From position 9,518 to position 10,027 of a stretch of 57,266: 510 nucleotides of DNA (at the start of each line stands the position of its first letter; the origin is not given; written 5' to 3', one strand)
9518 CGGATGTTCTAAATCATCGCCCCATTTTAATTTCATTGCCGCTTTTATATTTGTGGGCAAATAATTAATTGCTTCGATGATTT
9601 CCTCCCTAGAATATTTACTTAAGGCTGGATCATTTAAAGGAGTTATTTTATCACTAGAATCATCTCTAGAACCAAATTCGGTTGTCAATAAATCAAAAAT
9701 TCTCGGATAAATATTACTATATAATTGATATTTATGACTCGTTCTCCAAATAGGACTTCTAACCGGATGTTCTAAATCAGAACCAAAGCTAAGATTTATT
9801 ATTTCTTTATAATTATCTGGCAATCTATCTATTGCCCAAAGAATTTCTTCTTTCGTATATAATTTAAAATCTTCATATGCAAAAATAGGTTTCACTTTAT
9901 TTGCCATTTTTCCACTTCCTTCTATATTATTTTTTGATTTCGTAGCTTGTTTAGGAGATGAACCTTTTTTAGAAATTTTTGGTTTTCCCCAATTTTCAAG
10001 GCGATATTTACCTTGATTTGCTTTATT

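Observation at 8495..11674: Primary-type sigma factor carrying a 578-aa C-terminal extension with three region-4-like repeats and an acidic tandem repeat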

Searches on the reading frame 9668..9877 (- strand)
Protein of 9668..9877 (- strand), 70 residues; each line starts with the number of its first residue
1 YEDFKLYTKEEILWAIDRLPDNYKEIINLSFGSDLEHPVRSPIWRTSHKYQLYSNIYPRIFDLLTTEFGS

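Call 28: search_protein_families(library=pfam, alignment_id=A1, max_evalue=10)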
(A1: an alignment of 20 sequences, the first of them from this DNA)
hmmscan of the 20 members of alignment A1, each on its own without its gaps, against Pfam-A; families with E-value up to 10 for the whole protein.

A. member 1, seq(70 aa): 1 family
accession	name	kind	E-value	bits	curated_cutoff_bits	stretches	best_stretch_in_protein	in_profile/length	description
PF08281.18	Sigma70_r4_2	-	0.15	12.2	25.7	1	10-37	2-29/54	Sigma-70, region 4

B. families by the number of members that match (of 20 scanned): 17 families
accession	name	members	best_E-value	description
PF04545.22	Sigma70_r4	5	0.0018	Sigma-70, region 4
PF08281.18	Sigma70_r4_2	5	0.0019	Sigma-70, region 4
PF13684.11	FakA-like_C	2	0.03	Fatty acid kinase subunit A-like, C-terminal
PF01503.22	PRA-PH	1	0.0032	Phosphoribosyl-ATP pyrophosphohydrolase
PF07956.16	DUF1690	1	0.012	Protein of Unknown function (DUF1690)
PF25801.1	HEAT_GCN1_C_2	1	0.03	Stalled ribosome sensor GCN1-like, HEAT repeats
PF12509.13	DUF3715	1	0.054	Protein of unknown function (DUF3715)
PF00237.24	Ribosomal_L22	1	0.074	Ribosomal protein L22p/L17e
PF12045.13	DUF3528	1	0.078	Protein of unknown function (DUF3528)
PF21528.2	CC2D1A-B_DM14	1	0.083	Coiled-coil and C2 domain-containing protein 1, DM14 domain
PF23789.1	Pre_tape_measure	1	0.084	Pre-tape measure protein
PF08862.16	DUF1829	1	0.089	Domain of unknown function DUF1829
PF03819.22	MazG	1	0.1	MazG nucleotide pyrophosphohydrolase domain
PF03448.22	MgtE_N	1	0.1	MgtE intracellular N domain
PF21127.4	ATG1-like_MIT2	1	0.11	ATG1-like, MIT domain 2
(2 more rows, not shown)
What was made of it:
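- On Sigma region 4 (PF04545/PF08281), applied to the three modules: Best E-values are 0.0018 and 0.0019, and the window's module 1 scores 12.2 bits against a cut-off of 25.7 (call 28).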

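Call 29: search_solved_structures(query=A1, max_evalue=10, show_alignments=3)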
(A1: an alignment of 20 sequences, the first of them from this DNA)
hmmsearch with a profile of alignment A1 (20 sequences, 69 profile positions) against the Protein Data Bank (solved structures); distinct sequences matched with E-value up to 10: 24.
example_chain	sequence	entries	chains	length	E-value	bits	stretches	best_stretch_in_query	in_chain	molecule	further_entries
8h3v_G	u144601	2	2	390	0.012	18.7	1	8-34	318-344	RNA polymerase sigma factor SigA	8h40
8gzg_F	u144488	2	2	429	0.077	16.2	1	8-34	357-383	RNA polymerase sigma factor SigA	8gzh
7l7b_F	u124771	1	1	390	0.082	16.1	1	9-32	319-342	RNA polymerase sigma factor SigA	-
4g8x_A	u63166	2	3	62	0.11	15.7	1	9-34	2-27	RNA polymerase sigma factor rpoD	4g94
6nvw_A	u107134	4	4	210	0.12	15.6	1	5-45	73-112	Penicillin G acylase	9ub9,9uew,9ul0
4g6d_A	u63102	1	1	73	0.14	15.4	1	9-34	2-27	RNA polymerase sigma factor rpoD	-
6pmi_F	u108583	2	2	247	0.15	15.3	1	12-65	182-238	RNA polymerase sigma factor FliA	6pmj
6cj6_A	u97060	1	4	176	0.25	14.6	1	13-56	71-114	Protein F9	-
7qca_SN0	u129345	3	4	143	0.37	14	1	1-21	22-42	40S ribosomal protein S13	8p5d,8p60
9dvs_G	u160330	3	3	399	0.47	13.7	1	8-34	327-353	RNA polymerase sigma factor SigA1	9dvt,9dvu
8x6f_E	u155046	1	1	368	0.72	13.1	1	9-34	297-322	RNA polymerase sigma factor SigA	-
7xgt_A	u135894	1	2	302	0.76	13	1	6-22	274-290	RNase ZS1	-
9k4q_A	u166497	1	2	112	0.78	13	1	5-64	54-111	C2-Zn1-HEHE-2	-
7ckq_F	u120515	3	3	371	0.79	13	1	9-34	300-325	RNA polymerase sigma factor SigA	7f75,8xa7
3dxj_F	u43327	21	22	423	1.1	12.4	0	8-28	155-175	RNA polymerase pricipal sigma factor (RpoD); CHAIN F, P | RNA polymerase sigma factor | RNA polymerase sigma factor SigA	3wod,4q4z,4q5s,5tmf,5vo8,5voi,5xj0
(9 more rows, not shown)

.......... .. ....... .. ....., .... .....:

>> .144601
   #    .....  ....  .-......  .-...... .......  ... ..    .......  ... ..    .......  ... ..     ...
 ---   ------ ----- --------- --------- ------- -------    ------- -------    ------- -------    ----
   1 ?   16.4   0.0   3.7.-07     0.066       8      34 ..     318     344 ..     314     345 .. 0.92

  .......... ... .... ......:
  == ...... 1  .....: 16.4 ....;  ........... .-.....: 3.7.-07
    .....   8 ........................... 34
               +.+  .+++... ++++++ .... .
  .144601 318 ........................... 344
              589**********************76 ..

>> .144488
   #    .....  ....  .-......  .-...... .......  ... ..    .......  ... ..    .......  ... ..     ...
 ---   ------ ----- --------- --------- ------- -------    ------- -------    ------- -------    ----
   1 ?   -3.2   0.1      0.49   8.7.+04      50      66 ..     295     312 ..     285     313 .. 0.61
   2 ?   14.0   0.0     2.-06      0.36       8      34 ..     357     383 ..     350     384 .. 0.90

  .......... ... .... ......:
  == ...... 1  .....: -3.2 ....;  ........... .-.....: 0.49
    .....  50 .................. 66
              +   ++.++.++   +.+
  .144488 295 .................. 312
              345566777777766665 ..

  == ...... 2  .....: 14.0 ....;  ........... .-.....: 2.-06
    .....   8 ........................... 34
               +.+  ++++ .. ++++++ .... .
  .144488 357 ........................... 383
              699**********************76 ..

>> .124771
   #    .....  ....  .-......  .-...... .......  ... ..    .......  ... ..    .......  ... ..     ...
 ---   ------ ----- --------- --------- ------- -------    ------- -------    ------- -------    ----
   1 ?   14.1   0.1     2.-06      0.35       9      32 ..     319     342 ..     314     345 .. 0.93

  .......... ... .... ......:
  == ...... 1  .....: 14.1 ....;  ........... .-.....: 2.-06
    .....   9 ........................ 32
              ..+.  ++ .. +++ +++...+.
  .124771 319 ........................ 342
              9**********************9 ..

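Call 30: predict_structure(alignment_id=A1)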
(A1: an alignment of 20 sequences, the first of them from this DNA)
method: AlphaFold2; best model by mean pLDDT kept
length: 70 residues; sequences in the alignment: 20
mean_pLDDT: 84.0   pTM: 0.71
mean pLDDT of the five models: 84.0, 83.5, 83.4, 81.1, 81.0
residues with pLDDT >= 90: 33; 70-90: 24; 50-70: 13; < 50: 0
segments of 3 or more residues with pLDDT < 50: none
pLDDT, mean of each block of 10 residues (from residue 1): 85 94 88 68 71 91 90
secondary structure, 60 per line:
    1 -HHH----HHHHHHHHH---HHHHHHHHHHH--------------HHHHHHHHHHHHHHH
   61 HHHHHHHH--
elements in order: H9-17 H21-31 H46-68
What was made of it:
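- On Sigma region 4 (PF04545/PF08281), applied to the three modules: The AF2 model has helices 9-17, 21-31 and 46-68 with a loop at 32-45 where the first HTH helix would be (call 30).
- Module fold (pLDDT 84; helices 9-17, 21-31 and 46-68): call 30. The HTH helix is lost (call 30). The modules lack the first HTH helix (call 30).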

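Call 32: search_protein_representatives(alignment_id=A1)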
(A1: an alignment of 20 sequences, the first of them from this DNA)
Query: 20 sequences, 69 profile positions. Proteins with E-value up to 0.001 (for the whole library): 1168; up to 1e-10: 654; up to 1e-30: 154. The best 150 are listed.
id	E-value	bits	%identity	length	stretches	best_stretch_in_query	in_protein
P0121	2.6e-184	613.6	-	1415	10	1-66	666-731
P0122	3.4e-179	597.2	-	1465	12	1-64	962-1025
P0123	3.1e-151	507.6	-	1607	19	2-66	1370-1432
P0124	1.8e-147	495.6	-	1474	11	1-67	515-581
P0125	2.4e-144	485.6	-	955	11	1-65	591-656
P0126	9.2e-142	477.3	-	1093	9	1-67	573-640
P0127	1.2e-115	393.7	-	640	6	1-66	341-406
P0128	9.1e-113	384.4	-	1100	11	1-64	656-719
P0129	9.9e-113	384.3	-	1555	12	1-64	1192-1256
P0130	3.5e-107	366.5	-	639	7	1-68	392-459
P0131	1.7e-106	364.3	-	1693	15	1-67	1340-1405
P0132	7.7e-102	349.4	-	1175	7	1-65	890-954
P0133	5.6e-98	337.0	-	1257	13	2-65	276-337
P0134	6.2e-96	330.5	-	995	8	1-63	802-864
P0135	1.4e-93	322.9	-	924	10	1-65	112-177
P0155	8.3e-68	240.4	-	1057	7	2-67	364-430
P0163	2.0e-63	226.4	-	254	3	1-68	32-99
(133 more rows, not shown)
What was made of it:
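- Copy number varies (call 32).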

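Call 34: fold_search(model_id=the predicted structure, library=pdb)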
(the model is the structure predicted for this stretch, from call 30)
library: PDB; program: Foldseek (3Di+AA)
matches with E <= 10: 57; with E <= 0.001: 0
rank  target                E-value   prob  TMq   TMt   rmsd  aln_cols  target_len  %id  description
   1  4g6d_A                7.7e-01  0.28  0.35  0.38   5.7        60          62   22  G1 ORF67 / Staphyloccus aureus sigmaA domain 4 complex (released 2013-01-23)
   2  6onu_H                1.1e+00  0.41  0.49  0.51   4.8        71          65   18  Complex structure of WhiB1 and region 4 of SigA in P21 space group. (released 2019-11-27)
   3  6ono_D                1.1e+00  0.21  0.34  0.34   5.6        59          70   20  Complex structure of WhiB1 and region 4 of SigA in C2221 space group (released 2019-11-27)
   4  8cwt_B                1.1e+00  0.20  0.33  0.23   6.9        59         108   20  Complex structure of WhiB3 and the SigmaAr4-RNAP Beta flap tip chimera in space group P43212 (released 2023-05-17)
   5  8cwr_B                1.3e+00  0.23  0.37  0.26   6.9        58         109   17  Complex structure of WhiB3 and the SigmaAr4-RNAP Beta flap tip chimera in space group R3 (released 2023-05-17)
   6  6onu_B                1.4e+00  0.21  0.35  0.36   5.6        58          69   17  Complex structure of WhiB1 and region 4 of SigA in P21 space group. (released 2019-11-27)
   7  6onu_D                1.4e+00  0.25  0.38  0.39   5.8        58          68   17  Complex structure of WhiB1 and region 4 of SigA in P21 space group. (released 2019-11-27)
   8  6onu_F                1.7e+00  0.16  0.34  0.35   5.6        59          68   20  Complex structure of WhiB1 and region 4 of SigA in P21 space group. (released 2019-11-27)
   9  7k58_N                1.7e+00  0.07  0.27  0.21   6.1        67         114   19  Structure of outer-arm dyneins bound to microtubule with microtubule binding state 1(MTBS-1) (released 2021-09-29)
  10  6ono_B                1.8e+00  0.16  0.34  0.34   5.6        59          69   20  Complex structure of WhiB1 and region 4 of SigA in C2221 space group (released 2019-11-27)
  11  6bzo_F                2.1e+00  0.14  0.33  0.09   6.8        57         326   18  Mtb RNAP Holo/RbpA/Fidaxomicin/upstream fork DNA (released 2018-03-28)
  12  7kug_B                2.2e+00  0.13  0.32  0.26   6.7        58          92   21  Fe-S cluster-bound transcription activator WhiB7 in complex with the SigmaAr4-RNAP Beta flap tip chimera (released 2021-06-30)
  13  7kug_D                2.5e+00  0.13  0.32  0.25   6.7        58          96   21  Fe-S cluster-bound transcription activator WhiB7 in complex with the SigmaAr4-RNAP Beta flap tip chimera (released 2021-06-30)
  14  7xqp_O                2.8e+00  0.11  0.39  0.33   8.4        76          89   16  PSI-LHCI-LHCII-Lhcb9 supercomplex of Physcomitrella patens (released 2023-04-26)
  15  7l7b_F                3.6e+00  0.14  0.40  0.12   7.0        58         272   21  Clostridioides difficile RNAP with fidaxomicin (released 2022-02-02)
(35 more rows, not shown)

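Call 43: list_cluster_members(proteins=[P0121, P0122, P0125, P0127, P0007, P0009, P0010, P0003, P0155, P0163])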
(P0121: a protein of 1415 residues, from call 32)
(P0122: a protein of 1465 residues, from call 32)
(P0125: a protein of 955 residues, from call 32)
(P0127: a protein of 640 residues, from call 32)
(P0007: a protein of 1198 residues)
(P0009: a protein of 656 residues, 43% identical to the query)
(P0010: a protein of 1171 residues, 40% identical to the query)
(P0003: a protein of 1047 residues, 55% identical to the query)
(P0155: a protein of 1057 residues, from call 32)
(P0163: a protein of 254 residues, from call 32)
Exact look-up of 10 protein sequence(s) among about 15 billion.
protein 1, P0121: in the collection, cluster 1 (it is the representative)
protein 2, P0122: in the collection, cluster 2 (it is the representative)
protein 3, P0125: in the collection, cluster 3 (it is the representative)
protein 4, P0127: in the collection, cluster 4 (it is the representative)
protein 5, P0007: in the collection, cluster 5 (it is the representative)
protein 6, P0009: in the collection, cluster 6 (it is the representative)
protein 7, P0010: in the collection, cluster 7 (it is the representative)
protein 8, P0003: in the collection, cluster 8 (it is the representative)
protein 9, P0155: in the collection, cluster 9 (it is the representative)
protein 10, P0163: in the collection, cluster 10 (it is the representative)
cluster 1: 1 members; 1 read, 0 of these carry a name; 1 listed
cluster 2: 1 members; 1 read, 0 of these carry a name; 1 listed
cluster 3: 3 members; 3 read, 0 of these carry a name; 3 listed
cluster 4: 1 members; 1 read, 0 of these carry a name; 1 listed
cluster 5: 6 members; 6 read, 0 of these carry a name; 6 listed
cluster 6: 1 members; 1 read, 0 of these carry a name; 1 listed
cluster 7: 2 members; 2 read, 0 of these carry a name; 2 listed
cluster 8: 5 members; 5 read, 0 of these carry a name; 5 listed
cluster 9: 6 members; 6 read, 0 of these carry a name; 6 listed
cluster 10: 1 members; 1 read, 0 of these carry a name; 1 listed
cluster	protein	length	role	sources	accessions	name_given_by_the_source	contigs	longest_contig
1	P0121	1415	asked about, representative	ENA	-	-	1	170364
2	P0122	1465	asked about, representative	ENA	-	-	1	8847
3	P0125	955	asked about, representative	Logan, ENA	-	-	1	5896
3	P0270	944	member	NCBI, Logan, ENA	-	-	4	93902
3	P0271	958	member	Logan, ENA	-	-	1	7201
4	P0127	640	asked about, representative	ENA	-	-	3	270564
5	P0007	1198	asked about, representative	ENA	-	-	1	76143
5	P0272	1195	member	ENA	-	-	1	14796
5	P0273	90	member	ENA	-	-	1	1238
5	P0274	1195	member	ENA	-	-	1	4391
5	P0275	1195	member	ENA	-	-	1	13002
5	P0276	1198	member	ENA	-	-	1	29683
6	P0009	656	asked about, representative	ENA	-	-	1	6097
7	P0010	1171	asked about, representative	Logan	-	-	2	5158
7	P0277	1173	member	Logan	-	-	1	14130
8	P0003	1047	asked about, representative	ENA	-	-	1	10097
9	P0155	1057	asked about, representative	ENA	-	-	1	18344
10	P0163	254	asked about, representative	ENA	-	-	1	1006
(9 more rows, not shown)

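Call 44: find_encoding_contigs(protein=P0127, flank=10000, max_places=2)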
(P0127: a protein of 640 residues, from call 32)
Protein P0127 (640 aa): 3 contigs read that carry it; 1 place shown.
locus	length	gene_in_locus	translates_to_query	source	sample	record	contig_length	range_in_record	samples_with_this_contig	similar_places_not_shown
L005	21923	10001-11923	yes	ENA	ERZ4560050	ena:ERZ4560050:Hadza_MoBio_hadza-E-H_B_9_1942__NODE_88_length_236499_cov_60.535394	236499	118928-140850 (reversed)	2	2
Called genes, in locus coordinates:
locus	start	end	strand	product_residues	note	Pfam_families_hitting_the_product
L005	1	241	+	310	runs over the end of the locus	PF00551:Formyl_trans_N, PF02911:Formyl_trans_C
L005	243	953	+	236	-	-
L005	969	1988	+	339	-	PF21016:RlmN_N, PF04055:Radical_SAM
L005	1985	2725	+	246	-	PF00481:PP2C, PF13672:PP2C_2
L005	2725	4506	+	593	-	PF00069:Pkinase, PF07714:PK_Tyr_Ser-Thr, PF03109:ABC1 (weak), PF14531:Kinase-like (weak), PF03793:PASTA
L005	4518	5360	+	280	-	PF16745:RsgA_N, PF03193:RsgA_GTPase, PF01926:MMR_HSR1 (faint)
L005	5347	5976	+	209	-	PF00834:Ribul_P_3_epim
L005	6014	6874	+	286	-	-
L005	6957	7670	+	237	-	-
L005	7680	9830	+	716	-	PF09371:Tex_N, PF22706:Tex_central_region, PF16921:Tex_YqgF, PF14635:HHH_7, PF12836:HHH_3, PF17674:HHH_9, PF00575:S1, PF23459:S1_RRP5 (faint)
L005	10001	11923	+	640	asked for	PF03448:MgtE_N (faint), PF05263:DUF722 (faint), PF17997:Cry1Ac_D5 (faint), PF07299:EF-G-binding_N (faint), PF12024:DUF3512 (faint), PF13684:FakA-like_C (faint), PF18039:UBA_6 (faint), PF20196:DUF6559 (faint), +5 more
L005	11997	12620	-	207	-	PF13545:HTH_Crp_2 (weak)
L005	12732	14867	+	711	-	PF03477:ATP-cone, PF13597:NRDD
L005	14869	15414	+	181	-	PF13353:Fer4_12, PF04055:Radical_SAM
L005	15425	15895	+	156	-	PF00692:dUTPase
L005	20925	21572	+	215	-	PF04542:Sigma70_r2, PF04539:Sigma70_r3, PF04545:Sigma70_r4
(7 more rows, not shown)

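Call 52: find_encoding_contigs(protein=P0121, flank=10000, max_places=1)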
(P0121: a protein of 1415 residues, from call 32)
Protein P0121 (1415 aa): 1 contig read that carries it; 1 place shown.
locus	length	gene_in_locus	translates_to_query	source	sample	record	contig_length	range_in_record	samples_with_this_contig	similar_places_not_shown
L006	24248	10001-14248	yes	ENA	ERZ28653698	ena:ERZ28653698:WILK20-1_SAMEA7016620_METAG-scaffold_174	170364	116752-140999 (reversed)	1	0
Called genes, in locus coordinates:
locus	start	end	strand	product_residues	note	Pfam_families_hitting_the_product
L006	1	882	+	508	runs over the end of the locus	PF00117:GATase, PF07722:Peptidase_C26, PF02540:NAD_synthase (weak), PF03054:tRNA_Me_trans (faint), PF00958:GMP_synt_C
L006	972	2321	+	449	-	PF23750:RsgI_M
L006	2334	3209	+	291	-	PF00005:ABC_tran, PF13304:AAA_21 (weak)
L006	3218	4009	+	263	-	PF12679:ABC2_membrane_2, PF12730:ABC2_membrane_4 (weak), PF13346:ABC2_membrane_5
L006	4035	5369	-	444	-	PF03448:MgtE_N, PF00571:CBS, PF01769:MgtE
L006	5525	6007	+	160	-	PF13420:Acetyltransf_4, PF00583:Acetyltransf_1, PF13673:Acetyltransf_10 (weak), PF13508:Acetyltransf_7, PF08445:FR47 (faint)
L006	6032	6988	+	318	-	PF05050:Methyltransf_21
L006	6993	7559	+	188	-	PF01966:HD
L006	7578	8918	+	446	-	PF13328:HD_4, PF13521:AAA_28 (weak)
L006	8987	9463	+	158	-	PF08660:Alg14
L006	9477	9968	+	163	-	PF04101:Glyco_tran_28_C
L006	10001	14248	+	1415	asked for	PF13684:FakA-like_C (faint), PF00140:Sigma70_r1_2, PF04542:Sigma70_r2, PF04539:Sigma70_r3, PF08281:Sigma70_r4_2 (faint), PF18039:UBA_6 (faint), PF04545:Sigma70_r4, PF12024:DUF3512 (faint)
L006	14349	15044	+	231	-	PF08282:Hydrolase_3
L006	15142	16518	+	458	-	PF01336:tRNA_anti-codon, PF00152:tRNA-synt_2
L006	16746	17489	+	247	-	PF01135:PCMT (weak), PF01209:Ubie_methyltran, PF06325:PrmA (weak), PF13489:Methyltransf_23, PF08241:Methyltransf_11, PF08242:Methyltransf_12, PF13649:Methyltransf_25, PF13847:Methyltransf_31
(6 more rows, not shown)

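Call 53: find_encoding_contigs(protein=P0270, flank=10000, max_places=1)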
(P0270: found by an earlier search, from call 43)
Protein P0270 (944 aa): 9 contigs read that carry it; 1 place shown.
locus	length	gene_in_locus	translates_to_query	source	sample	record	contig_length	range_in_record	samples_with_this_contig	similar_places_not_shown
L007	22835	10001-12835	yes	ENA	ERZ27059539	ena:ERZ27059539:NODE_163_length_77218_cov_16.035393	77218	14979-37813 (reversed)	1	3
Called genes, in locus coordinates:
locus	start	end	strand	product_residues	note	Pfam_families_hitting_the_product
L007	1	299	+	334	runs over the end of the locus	PF13439:Glyco_transf_4, PF00534:Glycos_transf_1, PF13692:Glyco_trans_1_4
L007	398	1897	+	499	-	-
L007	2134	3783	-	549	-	-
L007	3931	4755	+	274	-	PF20918:SPOCS_spoVID-N (weak)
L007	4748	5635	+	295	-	-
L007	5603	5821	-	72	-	-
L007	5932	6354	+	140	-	PF07963:N_methyl (weak)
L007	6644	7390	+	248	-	PF01966:HD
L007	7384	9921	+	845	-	PF00133:tRNA-synt_1, PF01406:tRNA-synt_1e (faint), PF09334:tRNA-synt_1g, PF13603:tRNA-synt_1_2 (faint), PF09334:tRNA-synt_1g, PF00133:tRNA-synt_1, PF08264:Anticodon_1, PF10458:Val_tRNA-synt_C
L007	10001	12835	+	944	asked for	PF08281:Sigma70_r4_2 (faint), PF04545:Sigma70_r4 (faint)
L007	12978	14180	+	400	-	PF02511:Thy1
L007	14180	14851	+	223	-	PF02223:Thymidylate_kin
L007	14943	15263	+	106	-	PF01527:HTH_Tnp_1, PF13518:HTH_28 (weak)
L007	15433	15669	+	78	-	-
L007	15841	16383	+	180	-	-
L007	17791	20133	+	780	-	PF04539:Sigma70_r3 (faint), PF04542:Sigma70_r2, PF08281:Sigma70_r4_2 (faint), PF04545:Sigma70_r4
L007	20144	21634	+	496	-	PF00140:Sigma70_r1_2 (weak), PF04542:Sigma70_r2, PF04539:Sigma70_r3, PF04545:Sigma70_r4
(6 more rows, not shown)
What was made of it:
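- Chromosomal standalone examples: calls 44, 53.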

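Call 64: search_protein_families(library=padloc, proteins=[P0127], max_evalue=0.001)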
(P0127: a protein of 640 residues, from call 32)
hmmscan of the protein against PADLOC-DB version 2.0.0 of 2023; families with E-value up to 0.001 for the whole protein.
P0127 (640 aa): 3 families
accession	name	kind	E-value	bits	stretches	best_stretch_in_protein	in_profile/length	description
PDLC04745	PDC-M63A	-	6.4e-05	21.5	0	33-83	59-104/133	-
PDLC01406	Cas11a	-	0.00019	20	0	53-133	15-93/107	CAS-I-A; effector_SS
PDLC04415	PDC-M10B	-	0.00023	19.7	0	239-315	25-100/117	-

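Call 65: search_protein_families(library=phrogs, proteins=[P0127, P0125], max_evalue=0.001)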
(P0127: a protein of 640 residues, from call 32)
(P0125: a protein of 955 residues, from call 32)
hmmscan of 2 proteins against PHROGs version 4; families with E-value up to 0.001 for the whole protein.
P0127 (640 aa): 7 families
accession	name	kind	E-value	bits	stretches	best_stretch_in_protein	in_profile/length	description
phrog_351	-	transcription regulation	4.8e-08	33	0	34-73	659-697/928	RNA polymerase sigma factor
phrog_10960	-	unknown function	9.1e-08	33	0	167-251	60-141/162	-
phrog_36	-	transcription regulation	2.4e-07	31.6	0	40-68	129-157/220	transcriptional regulator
phrog_8655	-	unknown function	1.3e-06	29.3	0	195-221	15-40/55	-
phrog_29095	-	DNA, RNA and nucleotide metabolism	1.5e-06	29.6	0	429-470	19-60/92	endonuclease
phrog_33277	-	DNA, RNA and nucleotide metabolism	2.1e-05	25.7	0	108-238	5-129/150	ParB-like partition protein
phrog_1957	-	unknown function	0.00016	22.7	0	348-365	58-75/82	-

P0125 (955 aa): 8 families
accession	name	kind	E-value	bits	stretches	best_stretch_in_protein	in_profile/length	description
phrog_351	-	transcription regulation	5.1e-25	89.2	0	756-799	661-703/928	RNA polymerase sigma factor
phrog_5904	-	unknown function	4.8e-13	50.3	0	756-785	48-77/88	-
phrog_36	-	transcription regulation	7.4e-11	43.1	0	599-625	130-156/220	transcriptional regulator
phrog_3512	-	transcription regulation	6.3e-10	40.4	0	767-790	64-85/130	sigma factor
phrog_1324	-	transcription regulation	3.9e-06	27.6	0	184-235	27-77/172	transcriptional activator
phrog_4410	-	unknown function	1.3e-05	26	0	516-546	123-153/163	-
phrog_1740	-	transcription regulation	3.1e-05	23.7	0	748-797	146-195/567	RNA polymerase sigma factor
phrog_8730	-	unknown function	0.0008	20.7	0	744-802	101-163/191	-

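Call 82: find_related_loci(query=P0127, collection=viral_contigs, flank=5000)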
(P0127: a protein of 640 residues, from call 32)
Query P0127 (640 aa) in viral_contigs; peptide patterns used: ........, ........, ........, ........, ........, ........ (x = any residue, [..] = any of these).
23 stretches matched a pattern, but none encodes a relative of the query by tblastn (E <= 1e-3).
